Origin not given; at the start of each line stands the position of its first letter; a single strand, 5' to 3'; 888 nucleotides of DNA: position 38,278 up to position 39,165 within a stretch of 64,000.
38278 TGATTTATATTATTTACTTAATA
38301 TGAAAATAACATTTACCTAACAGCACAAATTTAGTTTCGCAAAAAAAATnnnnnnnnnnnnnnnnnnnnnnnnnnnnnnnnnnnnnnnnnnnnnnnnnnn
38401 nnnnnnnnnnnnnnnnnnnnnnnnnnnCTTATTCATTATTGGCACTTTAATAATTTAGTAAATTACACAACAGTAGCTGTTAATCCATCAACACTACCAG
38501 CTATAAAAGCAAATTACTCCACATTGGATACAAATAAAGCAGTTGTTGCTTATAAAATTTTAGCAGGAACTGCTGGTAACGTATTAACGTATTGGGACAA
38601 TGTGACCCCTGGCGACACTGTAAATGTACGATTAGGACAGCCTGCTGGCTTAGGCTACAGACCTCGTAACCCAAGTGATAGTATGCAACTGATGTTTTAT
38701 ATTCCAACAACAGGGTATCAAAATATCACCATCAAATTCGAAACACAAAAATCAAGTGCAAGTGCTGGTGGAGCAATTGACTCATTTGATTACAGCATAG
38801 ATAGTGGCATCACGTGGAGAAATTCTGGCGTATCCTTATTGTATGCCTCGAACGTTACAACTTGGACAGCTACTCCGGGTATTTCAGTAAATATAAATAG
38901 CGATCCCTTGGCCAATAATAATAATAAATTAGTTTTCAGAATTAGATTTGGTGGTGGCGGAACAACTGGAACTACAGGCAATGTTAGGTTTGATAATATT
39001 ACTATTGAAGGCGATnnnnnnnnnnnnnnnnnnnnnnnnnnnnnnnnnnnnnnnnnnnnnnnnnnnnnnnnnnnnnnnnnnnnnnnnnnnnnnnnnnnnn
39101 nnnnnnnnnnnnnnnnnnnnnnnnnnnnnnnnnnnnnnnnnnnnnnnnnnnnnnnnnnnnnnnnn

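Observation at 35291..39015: Unrecognised ~200-aa domain (HYWxFNN ... R[PT]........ ... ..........) present three times in two adjacent T9SS cargo genes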

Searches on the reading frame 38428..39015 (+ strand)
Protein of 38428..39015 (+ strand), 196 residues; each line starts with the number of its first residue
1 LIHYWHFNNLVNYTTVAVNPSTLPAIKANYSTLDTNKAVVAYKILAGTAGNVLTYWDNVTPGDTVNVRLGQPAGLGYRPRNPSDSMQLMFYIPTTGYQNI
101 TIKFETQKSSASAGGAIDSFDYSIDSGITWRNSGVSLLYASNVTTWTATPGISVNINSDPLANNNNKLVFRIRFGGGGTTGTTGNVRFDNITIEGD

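Call 7: find_homologous_proteins(query=window:38428-39015:+, max_evalue=0.001)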
Query window:38428-39015:+ (196 aa): 64 proteins with E <= 0.001 among 349 candidates.
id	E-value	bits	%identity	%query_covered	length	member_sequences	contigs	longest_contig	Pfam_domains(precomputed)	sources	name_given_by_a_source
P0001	2.1e-57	212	94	55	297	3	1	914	PF18962.8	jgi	jgi:hypothetical protein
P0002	8.6e-53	197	78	56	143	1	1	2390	-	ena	-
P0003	4.3e-50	188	51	100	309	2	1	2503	PF18962.8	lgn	-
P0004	8.2e-50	187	50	100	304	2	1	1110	PF18962.8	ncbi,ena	-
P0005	1.8e-47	180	49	100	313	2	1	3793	PF18962.8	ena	-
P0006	2.6e-47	179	51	100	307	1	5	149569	PF18962.8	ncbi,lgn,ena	-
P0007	2.7e-44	169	47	100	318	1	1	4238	PF18962.8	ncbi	-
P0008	3.1e-44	169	48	100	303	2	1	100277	PF18962.8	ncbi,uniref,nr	ncbi:hypothetical protein CJD36_021955 [Flavipsychrobacter stenotrophus]|uniref:Secretion system C-t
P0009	4.9e-44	168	48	100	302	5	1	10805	PF18962.8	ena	-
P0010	2.9e-43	166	49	100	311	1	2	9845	PF18962.8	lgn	-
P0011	3.0e-43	166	51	100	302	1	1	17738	PF18962.8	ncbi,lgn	-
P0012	9.2e-43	164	49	100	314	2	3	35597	PF18962.8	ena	-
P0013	1.1e-42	164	46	100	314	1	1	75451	PF18962.8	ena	-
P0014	2.0e-42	163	48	100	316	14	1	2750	PF18962.8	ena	-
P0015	8.1e-42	161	48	100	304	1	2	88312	PF18962.8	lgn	-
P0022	7.1e-41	158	48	100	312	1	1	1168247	PF18962.8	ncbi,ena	-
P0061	4.0e-24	103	39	99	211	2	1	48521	-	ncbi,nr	ncbi:MAG: hypothetical protein FJ363_04120 [Gemmatimonadetes bacterium]|nr:hypothetical protein [Gem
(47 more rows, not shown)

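Call 10: search_solved_structures(query=A2, max_evalue=10, show_alignments=2)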
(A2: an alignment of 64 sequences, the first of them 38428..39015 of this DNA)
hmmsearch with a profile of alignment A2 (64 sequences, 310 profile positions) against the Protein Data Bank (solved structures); distinct sequences matched with E-value up to 10: 22.
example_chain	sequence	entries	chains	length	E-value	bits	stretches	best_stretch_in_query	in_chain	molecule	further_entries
5jvk_A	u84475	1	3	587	8.7e-10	41.4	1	231-310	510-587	Uncharacterized protein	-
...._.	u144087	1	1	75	1.4e-08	37.4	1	235-309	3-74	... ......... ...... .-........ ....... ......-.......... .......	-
7pzj_A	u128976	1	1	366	1.9e-08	37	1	223-297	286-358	Lipase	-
8glk_D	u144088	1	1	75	4.3e-07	32.5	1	235-305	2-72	Endonuclease I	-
5uyt_A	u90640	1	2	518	8.6e-07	31.6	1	230-307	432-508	Ice-binding protein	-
8h97_A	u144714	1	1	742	1.1e-05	27.9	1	226-308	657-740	Beta-agarase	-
8qb1_A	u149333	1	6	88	7e-05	25.3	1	235-310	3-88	Mirolase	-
7jrm_A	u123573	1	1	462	0.13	14.5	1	252-298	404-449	F5/8 type C domain protein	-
7jrl_A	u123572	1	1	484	0.15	14.4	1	252-298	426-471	F5/8 type C domain protein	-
5mqj_A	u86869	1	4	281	0.26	13.6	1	206-275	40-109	Deoxycytidine kinase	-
2zi3_A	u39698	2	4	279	0.26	13.6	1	206-275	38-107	Deoxycytidine kinase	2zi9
2zi4_A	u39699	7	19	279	0.26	13.6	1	206-275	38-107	Deoxycytidine kinase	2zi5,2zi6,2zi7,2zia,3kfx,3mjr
2no0_A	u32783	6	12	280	0.26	13.6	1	206-275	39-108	Deoxycytidine kinase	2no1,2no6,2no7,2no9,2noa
5mql_A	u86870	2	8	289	0.27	13.5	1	206-275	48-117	Deoxycytidine kinase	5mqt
1p5z_B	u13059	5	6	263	0.3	13.4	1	206-275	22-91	Deoxycytidine kinase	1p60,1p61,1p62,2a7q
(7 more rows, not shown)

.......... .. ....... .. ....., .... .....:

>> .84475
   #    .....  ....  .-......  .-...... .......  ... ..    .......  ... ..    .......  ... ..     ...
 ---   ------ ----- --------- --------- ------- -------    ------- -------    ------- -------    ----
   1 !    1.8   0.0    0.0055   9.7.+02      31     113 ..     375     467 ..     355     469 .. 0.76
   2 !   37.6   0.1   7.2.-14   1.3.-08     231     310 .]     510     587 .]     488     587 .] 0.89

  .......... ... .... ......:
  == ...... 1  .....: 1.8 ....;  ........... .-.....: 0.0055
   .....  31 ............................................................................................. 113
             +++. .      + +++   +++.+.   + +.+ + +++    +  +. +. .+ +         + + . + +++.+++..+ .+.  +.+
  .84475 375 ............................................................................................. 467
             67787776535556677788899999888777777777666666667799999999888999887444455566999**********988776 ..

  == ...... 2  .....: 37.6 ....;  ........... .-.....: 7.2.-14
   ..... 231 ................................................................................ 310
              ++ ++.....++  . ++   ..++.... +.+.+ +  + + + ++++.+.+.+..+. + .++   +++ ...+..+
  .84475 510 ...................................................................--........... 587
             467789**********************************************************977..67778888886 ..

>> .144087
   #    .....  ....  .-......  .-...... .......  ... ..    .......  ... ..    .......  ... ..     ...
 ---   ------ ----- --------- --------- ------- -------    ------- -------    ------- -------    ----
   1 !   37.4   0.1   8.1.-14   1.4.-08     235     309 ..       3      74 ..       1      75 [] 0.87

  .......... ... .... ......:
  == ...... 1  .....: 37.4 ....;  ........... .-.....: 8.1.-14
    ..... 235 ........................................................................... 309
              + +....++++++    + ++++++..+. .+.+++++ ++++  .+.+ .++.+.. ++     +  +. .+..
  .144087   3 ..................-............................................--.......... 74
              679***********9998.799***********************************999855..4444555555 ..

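Call 16: find_encoding_contigs(protein=P0022, flank=10000, max_places=2)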
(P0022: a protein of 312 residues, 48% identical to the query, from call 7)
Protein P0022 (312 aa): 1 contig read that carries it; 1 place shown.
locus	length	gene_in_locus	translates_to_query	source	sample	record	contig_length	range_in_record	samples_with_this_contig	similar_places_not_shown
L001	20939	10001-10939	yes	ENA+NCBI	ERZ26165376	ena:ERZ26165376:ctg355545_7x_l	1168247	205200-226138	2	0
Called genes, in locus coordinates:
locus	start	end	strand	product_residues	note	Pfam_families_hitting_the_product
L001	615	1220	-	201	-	PF00872:Transposase_mut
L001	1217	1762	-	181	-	PF00872:Transposase_mut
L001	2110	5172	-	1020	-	PF00873:ACR_tran, PF02355:SecD_SecF_C (faint), PF03176:MMPL (faint)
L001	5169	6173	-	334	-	PF25973:BSH_CzcB (faint), PF25919:BSH_CusB (faint), PF00364:Biotin_lipoyl (faint)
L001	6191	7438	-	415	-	-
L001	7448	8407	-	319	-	PF21783:YNCE (faint), PF25174:Beta-prop_THOC3, PF23414:Beta-prop_EML_2 (faint), PF13360:PQQ_2 (faint)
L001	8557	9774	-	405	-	PF18962:Por_Secre_tail (weak)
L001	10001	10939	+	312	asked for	PF18962:Por_Secre_tail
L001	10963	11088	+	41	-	-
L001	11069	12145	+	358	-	-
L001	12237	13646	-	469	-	-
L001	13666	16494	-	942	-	PF13620:CarboxypepD_reg, PF13715:CarbopepD_reg_2, PF07715:Plug, PF00593:TonB_dep_Rec_b-barrel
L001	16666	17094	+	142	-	PF11396:PepSY_like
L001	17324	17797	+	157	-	PF00072:Response_reg (weak), PF00486:Trans_reg_C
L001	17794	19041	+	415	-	PF00512:HisKA, PF02518:HATPase_c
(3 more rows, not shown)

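Call 17: find_encoding_contigs(protein=P0008, flank=10000, max_places=2)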
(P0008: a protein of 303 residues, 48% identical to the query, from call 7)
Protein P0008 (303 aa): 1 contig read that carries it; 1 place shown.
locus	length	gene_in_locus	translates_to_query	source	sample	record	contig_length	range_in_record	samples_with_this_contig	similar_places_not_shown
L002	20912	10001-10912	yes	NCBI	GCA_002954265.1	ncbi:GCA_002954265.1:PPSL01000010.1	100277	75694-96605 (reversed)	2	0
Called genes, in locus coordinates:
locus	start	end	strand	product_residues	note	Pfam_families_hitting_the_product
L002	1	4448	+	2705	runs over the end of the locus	PF25354:Ig_NUP210_16th (faint), PF02368:Big_2 (weak), PF11589:DUF3244 (faint), PF18962:Por_Secre_tail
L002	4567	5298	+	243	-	PF06977:SdiA-regulated (weak), PF13449:Phytase-like (faint)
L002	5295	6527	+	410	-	-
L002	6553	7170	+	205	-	-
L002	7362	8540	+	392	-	-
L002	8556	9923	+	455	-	-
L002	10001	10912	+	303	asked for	PF18962:Por_Secre_tail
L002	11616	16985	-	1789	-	PF25354:Ig_NUP210_16th (faint), PF02368:Big_2 (faint), PF18962:Por_Secre_tail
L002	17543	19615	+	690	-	PF01483:P_proprotein, PF08757:CotH, PF18962:Por_Secre_tail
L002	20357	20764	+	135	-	-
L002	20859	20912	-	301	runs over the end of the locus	-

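Call 18: find_encoding_contigs(protein=P0061, flank=10000, max_places=2)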
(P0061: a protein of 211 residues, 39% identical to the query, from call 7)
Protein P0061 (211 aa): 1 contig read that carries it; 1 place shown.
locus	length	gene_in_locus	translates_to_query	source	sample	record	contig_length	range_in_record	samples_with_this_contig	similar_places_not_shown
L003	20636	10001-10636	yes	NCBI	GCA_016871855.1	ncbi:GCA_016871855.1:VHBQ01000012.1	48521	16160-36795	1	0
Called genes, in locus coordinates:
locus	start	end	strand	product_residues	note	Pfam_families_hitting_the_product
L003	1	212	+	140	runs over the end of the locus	-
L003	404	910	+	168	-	PF02469:Fasciclin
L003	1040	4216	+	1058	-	PF26549:Tricorn_N, PF26550:Tricorn_2nd, PF07676:PD40, PF26549:Tricorn_N (weak), PF26550:Tricorn_2nd, PF26549:Tricorn_N, PF01979:Amidohydro_1, PF07969:Amidohydro_3, +3 more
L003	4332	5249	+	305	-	PF12974:Phosphonate-bd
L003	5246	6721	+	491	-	PF00512:HisKA, PF02518:HATPase_c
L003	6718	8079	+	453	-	PF00072:Response_reg, PF00158:Sigma54_activat, PF14532:Sigma54_activ_2, PF25601:AAA_lid_14, PF02954:HTH_8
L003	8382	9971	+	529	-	PF13620:CarboxypepD_reg, PF13715:CarbopepD_reg_2 (weak), PF07396:Porin_O_P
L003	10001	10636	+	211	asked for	-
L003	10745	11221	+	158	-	PF01928:CYTH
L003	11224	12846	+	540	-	PF00939:Na_sulph_symp, PF03600:CitMHS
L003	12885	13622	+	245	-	-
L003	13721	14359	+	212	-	-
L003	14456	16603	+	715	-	PF00916:Sulfate_transp, PF01740:STAS, PF13466:STAS_2 (weak), PF00027:cNMP_binding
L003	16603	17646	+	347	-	PF13449:Phytase-like (weak)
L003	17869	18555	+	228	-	PF04140:ICMT, PF04191:PEMT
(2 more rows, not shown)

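Call 19: predict_structure(alignment_id=A2)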
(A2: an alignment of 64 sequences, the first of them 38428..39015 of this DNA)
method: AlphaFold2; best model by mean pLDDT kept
length: 196 residues; sequences in the alignment: 64
mean_pLDDT: 85.2   pTM: 0.86
mean pLDDT of the five models: 85.2, 84.0, 83.3, 82.1, 79.3
residues with pLDDT >= 90: 93; 70-90: 76; 50-70: 22; < 50: 5
segments of 3 or more residues with pLDDT < 50: 178-181
pLDDT, mean of each block of 10 residues (from residue 1): 89 76 91 96 85 83 64 83 80 98 88 80 97 94 72 93 98 71 74 94
secondary structure, 60 per line:
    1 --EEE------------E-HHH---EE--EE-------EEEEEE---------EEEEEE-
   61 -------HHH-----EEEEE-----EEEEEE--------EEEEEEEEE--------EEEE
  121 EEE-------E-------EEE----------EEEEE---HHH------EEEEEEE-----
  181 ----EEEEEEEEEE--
elements in order: E3-5 E39-44 E54-59 E76-80 E86-91 E100-108 E117-123 E139-141 E152-156 E169-175 E185-194

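Call 23: fold_search(model_id=the predicted structure, library=pdb)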
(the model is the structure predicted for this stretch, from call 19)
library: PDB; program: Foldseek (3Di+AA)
matches with E <= 10: 1272; with E <= 0.001: 4
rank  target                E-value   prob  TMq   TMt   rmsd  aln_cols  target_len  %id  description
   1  1k42_MODEL_1_A        1.1e-05  1.00  0.51  0.58   8.4       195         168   12  The Solution Structure of the CBM4-2 Carbohydrate Binding Module from a Thermostable Rhodothermus marinus Xyla (released 2002-05-29)
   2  8jiy                  1.5e-04  1.00  0.40  0.37  12.9       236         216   11  A carbohydrate binding domain of a putative chondroitinase (released 2023-09-20)
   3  1wky                  6.4e-04  1.00  0.37  0.19   7.3       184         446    9  Crystal structure of alkaline mannanase from Bacillus sp. strain JAMB-602: catalytic domain and its Carbohydrate Binding (released 2005-06-15)
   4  8a28_A                7.6e-04  0.99  0.34  0.19  13.2       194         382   12  Structure of the astacin zymogen of LAST-MAM from Limulus polyphemus (released 2022-10-19)
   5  4moa                  1.5e-03  0.99  0.39  0.15   9.2       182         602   12  Crystal structure of CRY4BA-R203Q TOXIN (released 2014-12-10)
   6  3km5_A                1.8e-03  0.99  0.41  0.44   9.9       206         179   10  Crystal Structure Analysis of the K2 Cleaved Adhesin Domain of Lys-gingipain (Kgp) (released 2010-03-31)
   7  3m1h_D                1.9e-03  0.99  0.42  0.46  13.5       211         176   11  Crystal Structure Analysis of the K3 Cleaved Adhesin Domain of Lys-gingipain (Kgp) from Porphyromonas gingivalis w83 (released 2011-03-23)
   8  3p6b_A                2.5e-03  1.00  0.47  0.49   6.5       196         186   14  The crystal structure of CelK CBM4 from Clostridium thermocellum (released 2011-08-24)
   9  8zqf                  2.5e-03  0.98  0.37  0.37  10.8       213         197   12  Crystal structure of a novel alginate-binding carbohydrate binding module (released 2024-06-12)
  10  9no3_D                2.7e-03  1.00  0.42  0.21   5.8       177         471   10  The bifunctional arabinofuranosidase/xylosidase from metagenome of Pseudacanthotermes militaris. (released 2025-10-08)
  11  9no3_A                3.1e-03  0.99  0.41  0.20   5.9       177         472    9  The bifunctional arabinofuranosidase/xylosidase from metagenome of Pseudacanthotermes militaris. (released 2025-10-08)
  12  4bq2_D                3.3e-03  0.94  0.36  0.12  10.4       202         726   11  Structural analysis of an exo-beta-agarase (released 2013-08-14)
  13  8ic1_A                3.6e-03  1.00  0.42  0.19   5.5       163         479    8  endo-alpha-D-arabinanase EndoMA1 D51N mutant from Microbacterium arabinogalactanolyticum in complex with arabinooligos (released 2023-08-16)
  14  1w99                  3.6e-03  0.94  0.37  0.15  14.6       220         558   11  Mosquito-larvicidal toxin Cry4Ba from Bacillus thuringiensis ssp. Israelensis (released 2005-04-11)
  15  8xmz_A                3.8e-03  1.00  0.44  0.60   4.7       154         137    8  Crystal structure of a novel porphyran-binding carbohydrate binding module (released 2024-01-17)
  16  2c9a_A                4.1e-03  0.99  0.41  0.32   9.1       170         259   13  Crystal structure of the MAM-Ig module of receptor protein tyrosine phosphatase mu (released 2006-01-19)
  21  2ddu                  4.8e-03  1.00  0.44  0.30   8.3       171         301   15  Crystal structure of the third repeat domain of reelin (released 2006-09-26)
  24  3k4z_A                6.7e-03  0.99  0.48  0.36   6.1       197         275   12  Crystal Structure of the Cellulosomal CBM4 from Clostridium thermocellum Cellulase CbhA (released 2010-07-28)
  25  5l73_B                6.7e-03  0.98  0.40  0.44   5.8       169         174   11  MAM domain of human neuropilin-1 (released 2016-10-26)
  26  5b4x_A                7.1e-03  0.98  0.40  0.14   6.7       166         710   14  Crystal structure of the ApoER2 ectodomain in complex with the Reelin R56 fragment (released 2017-04-26)
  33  4xup_E                9.4e-03  1.00  0.48  0.57   4.8       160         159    8  Structure of the N-terminal CBM22-1-CBM22-2 tandem domain from Paenibacillus barcinonensis Xyn10C (released 2015-06-03)
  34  2zey_B                1.0e-02  0.99  0.41  0.53   5.6       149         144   13  Family 16 carbohydrate binding module (released 2008-03-04)
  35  4xup_C                1.1e-02  1.00  0.46  0.55   4.9       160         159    8  Structure of the N-terminal CBM22-1-CBM22-2 tandem domain from Paenibacillus barcinonensis Xyn10C (released 2015-06-03)
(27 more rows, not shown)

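Call 24: find_related_loci(query=A2, collection=genome_contigs, flank=10000)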
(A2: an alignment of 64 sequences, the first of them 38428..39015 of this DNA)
Query A2 (196 aa) in genome_contigs; peptide patterns used: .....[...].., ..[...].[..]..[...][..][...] (x = any residue, [..] = any of these).
599 stretches matched a pattern (row limit reached: there are more); 549 encode a relative of the query (tblastn E <= 1e-3); the best 80 are kept; 76 distinct loci.
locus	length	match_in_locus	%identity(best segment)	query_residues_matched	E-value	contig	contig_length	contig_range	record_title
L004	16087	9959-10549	77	1-196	5e-100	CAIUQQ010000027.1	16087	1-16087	MAG: uncultured Bacteroidetes bacterium isolate Ja1-D2_bin-1996 genome assembly, contig: bin-1996:027/414, whole genome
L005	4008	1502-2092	65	1-196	4e-83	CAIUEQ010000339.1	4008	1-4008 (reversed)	MAG: uncultured Bacteroidetes bacterium isolate Ki3-D2_bin-0761 genome assembly, contig: bin-0761:339/389, whole genome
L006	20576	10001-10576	54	1-196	2e-63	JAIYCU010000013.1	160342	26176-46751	MAG: Bacteroidetes bacterium isolate H1_MAG_00011 pond_H1_MAG_00011_000000000027, whole genome shotgun sequence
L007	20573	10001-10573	53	1-195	4e-61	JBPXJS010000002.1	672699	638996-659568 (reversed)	MAG: Bacteroidota bacterium isolate mt_P1 k141_106066, whole genome shotgun sequence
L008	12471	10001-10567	54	1-196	1e-57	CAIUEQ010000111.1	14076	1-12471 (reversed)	MAG: uncultured Bacteroidetes bacterium isolate Ki3-D2_bin-0761 genome assembly, contig: bin-0761:111/389, whole genome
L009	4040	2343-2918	55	1-196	2e-57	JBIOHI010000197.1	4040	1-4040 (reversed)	MAG: Bacteroidia bacterium isolate GcL13-5 k141_2411419_length_4040_cov_14.0000, whole genome shotgun sequence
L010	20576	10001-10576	51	1-196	2e-55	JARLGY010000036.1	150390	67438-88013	MAG: Flavipsychrobacter sp. isolate MAG_CO247 MetaCoAG_Bin_247_Oxic_k141_1028448, whole genome shotgun sequence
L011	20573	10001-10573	52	1-196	8e-55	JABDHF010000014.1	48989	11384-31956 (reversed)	MAG: Bacteroidetes bacterium isolate BWOrgControl_Nextera51_MAG7 3300021039.a:Ga0206843_10034, whole genome shotgun sequ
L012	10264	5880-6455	51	1-196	5e-54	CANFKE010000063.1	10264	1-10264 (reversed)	MAG: Chitinophagaceae bacterium isolate Jr-11may16-151 genome assembly, contig: Jr-11may16-C12580, whole genome shotgun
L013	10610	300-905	52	1-196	9e-54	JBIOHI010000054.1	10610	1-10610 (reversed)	MAG: Bacteroidia bacterium isolate GcL13-5 k141_43204_length_10610_cov_13.0000, whole genome shotgun sequence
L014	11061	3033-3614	49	1-196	9e-54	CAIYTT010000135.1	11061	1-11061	MAG: uncultured Bacteroidetes bacterium isolate A14_bin-0263 genome assembly, contig: bin-0263:135/244, whole genome sho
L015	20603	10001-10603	46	1-196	8e-52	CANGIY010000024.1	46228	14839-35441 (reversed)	MAG: Chitinophagaceae bacterium isolate Jr-7aug17-256 genome assembly, contig: Jr-7aug17-C1106, whole genome shotgun seq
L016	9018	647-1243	48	1-196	3e-51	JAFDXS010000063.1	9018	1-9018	MAG: Bacteroidetes bacterium isolate SZAS-30 LIN-660__63__length-9018, whole genome shotgun sequence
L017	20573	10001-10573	47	1-196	7e-51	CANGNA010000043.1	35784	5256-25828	MAG: Chitinophagaceae bacterium isolate Jr-7aug17-132 genome assembly, contig: Jr-7aug17-C1745, whole genome shotgun seq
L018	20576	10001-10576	51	1-196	2e-50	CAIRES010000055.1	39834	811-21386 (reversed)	MAG: uncultured Bacteroidetes bacterium isolate YR2_bin-1295 genome assembly, contig: bin-1295:55/88, whole genome shotg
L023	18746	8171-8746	47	1-196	1e-47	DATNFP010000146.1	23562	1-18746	MAG TPA_asm: Flavipsychrobacter sp. isolate SMAG_U11298 k141_1765316, whole genome shotgun sequence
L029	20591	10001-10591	50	1-196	1e-46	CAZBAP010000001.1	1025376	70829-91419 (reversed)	MAG TPA_asm: uncultured Flavipsychrobacter sp. isolate binchicken_co284_94 genome assembly, contig: NODE_2_length_102537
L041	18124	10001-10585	43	1-196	4e-41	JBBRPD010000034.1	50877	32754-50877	MAG: Chitinophagales bacterium isolate La1_metabat2.396 LA1C_B2.396_k141_627654L_50877_cov_69.9701, whole genome shotgun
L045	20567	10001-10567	47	1-196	4e-40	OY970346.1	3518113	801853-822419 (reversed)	MAG: uncultured Bacteroidales bacterium isolate MFD01476.bin.1.81 genome assembly, chromosome: 1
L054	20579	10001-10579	44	1-196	1e-38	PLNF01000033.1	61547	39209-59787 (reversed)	MAG: Bacteroidales bacterium isolate fen_976 73.20120800_E2D.36_contig_1335, whole genome shotgun sequence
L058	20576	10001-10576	43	1-196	5e-37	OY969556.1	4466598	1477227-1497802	MAG: uncultured Bacteroidetes bacterium isolate MFD09286.bin.c.1 genome assembly, chromosome: 1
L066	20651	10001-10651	40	1-195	7e-36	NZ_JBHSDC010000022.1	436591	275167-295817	Parasediminibacterium paludis strain CECT 8010 platanus_K_21_77_25, whole genome shotgun sequence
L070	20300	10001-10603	44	1-195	2e-43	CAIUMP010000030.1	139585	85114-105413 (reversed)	MAG: uncultured Ignavibacteriae bacterium isolate Ki2-D3_bin-1418 genome assembly, contig: bin-1418:30/62, whole genome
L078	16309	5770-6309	40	1-196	1e-29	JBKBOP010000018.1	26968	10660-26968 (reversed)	MAG: Flavobacterium sp. isolate 21H_023.bin.28 NODE_21_length_26968_cov_11.462385, whole genome shotgun sequence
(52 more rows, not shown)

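Call 30: search_protein_families(library=pfam, proteins=[L018:2488-3855:+, L029:6228-7640:+, L002:4567-5295:+, L041:11672-12898:+, L029:1929-3134:-, L070:15212-16273:-, L054:10900-11370:-], max_evalue=0.01)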
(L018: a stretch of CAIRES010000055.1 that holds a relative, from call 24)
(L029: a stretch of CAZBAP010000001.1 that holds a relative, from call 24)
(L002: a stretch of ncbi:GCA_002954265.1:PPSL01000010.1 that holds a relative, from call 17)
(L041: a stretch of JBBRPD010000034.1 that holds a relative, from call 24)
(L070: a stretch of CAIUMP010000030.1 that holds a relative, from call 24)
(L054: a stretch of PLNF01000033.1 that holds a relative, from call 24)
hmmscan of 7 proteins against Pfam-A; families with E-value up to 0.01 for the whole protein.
L018:2488-3855:+ (456 aa): 0 families

L029:6228-7640:+ (471 aa): 0 families

L002:4567-5295:+ (243 aa): 2 families
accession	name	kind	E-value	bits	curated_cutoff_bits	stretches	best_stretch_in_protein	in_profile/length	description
PF06977.17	SdiA-regulated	-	1.9e-07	30.9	21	1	41-227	26-241/249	SdiA-regulated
PF13449.12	Phytase-like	-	2.9e-07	31.1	27.6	1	41-146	7-145/284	Esterase-like activity of phytase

L041:11672-12898:+ (409 aa): 0 families

L029:1929-3134:- (401 aa): 1 family
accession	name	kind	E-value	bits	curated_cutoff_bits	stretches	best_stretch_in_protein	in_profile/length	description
PF18962.6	Por_Secre_tail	-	6.5e-11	42.8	27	1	330-394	1-70/75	Secretion system C-terminal sorting domain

L070:15212-16273:- (353 aa): 1 family
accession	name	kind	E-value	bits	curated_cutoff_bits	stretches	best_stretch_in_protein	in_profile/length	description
PF00149.33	Metallophos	-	3.8e-08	34.4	21.5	1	65-271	14-191/191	Calcineurin-like phosphoesterase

L054:10900-11370:- (156 aa): 0 families

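Call 35: search_protein_representatives(alignment_id=A2)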
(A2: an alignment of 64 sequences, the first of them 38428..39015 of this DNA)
Query: 64 sequences, 310 profile positions. Proteins with E-value up to 0.001 (for the whole library): 226618; up to 1e-10: 2110; up to 1e-30: 450. The best 150 are listed.
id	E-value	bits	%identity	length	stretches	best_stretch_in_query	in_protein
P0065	0.0e+00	1118.1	-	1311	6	1-220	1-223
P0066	1.8e-243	822.2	-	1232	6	26-219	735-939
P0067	6.3e-234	790.8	-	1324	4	1-223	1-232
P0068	9.9e-230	777.0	-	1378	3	13-309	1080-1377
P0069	1.4e-220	747.0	-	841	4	26-310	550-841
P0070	3.5e-209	709.5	-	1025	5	4-221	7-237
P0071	1.1e-205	698.0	-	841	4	16-310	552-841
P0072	2.5e-205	696.9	-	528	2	26-310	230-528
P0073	1.0e-199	678.5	-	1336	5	28-298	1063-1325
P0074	2.9e-181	617.8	-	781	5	26-216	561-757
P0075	1.4e-179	612.3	-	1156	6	27-221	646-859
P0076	6.2e-173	590.5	-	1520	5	26-310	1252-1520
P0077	1.8e-171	585.7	-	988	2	26-310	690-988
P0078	7.7e-165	563.9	-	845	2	22-310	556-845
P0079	2.4e-158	542.6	-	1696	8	14-223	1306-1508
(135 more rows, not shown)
